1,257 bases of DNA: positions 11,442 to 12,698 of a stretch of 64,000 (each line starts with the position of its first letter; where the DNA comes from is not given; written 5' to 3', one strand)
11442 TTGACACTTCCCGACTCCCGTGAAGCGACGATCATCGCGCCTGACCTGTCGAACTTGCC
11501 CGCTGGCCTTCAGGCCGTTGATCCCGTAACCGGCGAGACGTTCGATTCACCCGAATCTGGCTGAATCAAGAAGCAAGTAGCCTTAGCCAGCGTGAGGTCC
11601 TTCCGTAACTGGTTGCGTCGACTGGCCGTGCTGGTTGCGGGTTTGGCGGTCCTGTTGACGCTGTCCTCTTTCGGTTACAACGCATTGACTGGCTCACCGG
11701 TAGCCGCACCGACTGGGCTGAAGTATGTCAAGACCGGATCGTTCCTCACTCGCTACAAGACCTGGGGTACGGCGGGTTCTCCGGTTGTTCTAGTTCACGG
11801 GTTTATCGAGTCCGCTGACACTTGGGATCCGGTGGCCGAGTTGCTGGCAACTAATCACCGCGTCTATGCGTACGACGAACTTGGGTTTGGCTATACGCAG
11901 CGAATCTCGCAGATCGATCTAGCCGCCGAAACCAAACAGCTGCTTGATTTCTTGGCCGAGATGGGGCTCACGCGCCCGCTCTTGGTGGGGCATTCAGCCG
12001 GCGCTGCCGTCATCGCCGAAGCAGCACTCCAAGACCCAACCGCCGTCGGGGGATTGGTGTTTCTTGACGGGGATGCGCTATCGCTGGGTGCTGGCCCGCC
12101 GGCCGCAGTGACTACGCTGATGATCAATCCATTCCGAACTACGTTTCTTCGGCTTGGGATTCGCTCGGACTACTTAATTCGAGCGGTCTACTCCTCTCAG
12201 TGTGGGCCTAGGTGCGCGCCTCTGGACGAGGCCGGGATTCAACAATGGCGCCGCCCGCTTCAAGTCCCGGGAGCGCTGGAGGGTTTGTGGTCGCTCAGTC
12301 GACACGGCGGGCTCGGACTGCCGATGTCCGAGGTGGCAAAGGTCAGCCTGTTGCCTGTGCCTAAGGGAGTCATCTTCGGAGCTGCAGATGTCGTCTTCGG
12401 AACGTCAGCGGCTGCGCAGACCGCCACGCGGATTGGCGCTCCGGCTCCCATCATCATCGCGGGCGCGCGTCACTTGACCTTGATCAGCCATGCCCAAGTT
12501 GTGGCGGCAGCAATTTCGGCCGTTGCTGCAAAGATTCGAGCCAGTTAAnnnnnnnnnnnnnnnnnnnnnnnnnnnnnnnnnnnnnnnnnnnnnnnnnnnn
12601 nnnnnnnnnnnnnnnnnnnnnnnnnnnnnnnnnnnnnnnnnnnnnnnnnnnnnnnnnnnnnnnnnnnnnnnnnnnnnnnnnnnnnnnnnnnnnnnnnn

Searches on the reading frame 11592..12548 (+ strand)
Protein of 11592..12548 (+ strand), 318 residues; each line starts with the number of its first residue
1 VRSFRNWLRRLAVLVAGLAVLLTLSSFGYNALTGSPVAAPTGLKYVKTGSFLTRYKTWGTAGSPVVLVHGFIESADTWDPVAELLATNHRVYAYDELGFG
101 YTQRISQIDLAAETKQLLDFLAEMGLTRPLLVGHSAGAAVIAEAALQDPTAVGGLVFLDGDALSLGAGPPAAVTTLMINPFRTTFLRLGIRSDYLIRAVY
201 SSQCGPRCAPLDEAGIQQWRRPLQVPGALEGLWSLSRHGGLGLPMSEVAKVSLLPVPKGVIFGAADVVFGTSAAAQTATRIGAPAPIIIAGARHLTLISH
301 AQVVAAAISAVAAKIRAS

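Call 33: search_protein_families(library=pfam, proteins=[window:11592-12548:+], max_evalue=0.00001)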
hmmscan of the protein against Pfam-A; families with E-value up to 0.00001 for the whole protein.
window:11592-12548:+ (318 aa): 3 families
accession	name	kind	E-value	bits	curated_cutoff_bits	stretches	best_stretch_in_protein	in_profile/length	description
PF12697.13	Abhydrolase_6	-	1.5e-17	65.4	26.3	1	65-307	1-217/217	Alpha/beta hydrolase family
PF00561.26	Abhydrolase_1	-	1.4e-16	61.3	25.8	1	64-171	2-122/245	alpha/beta hydrolase fold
PF12146.15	Hydrolase_4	-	9.6e-12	45.1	27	1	65-158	7-107/239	Serine aminopeptidase, S33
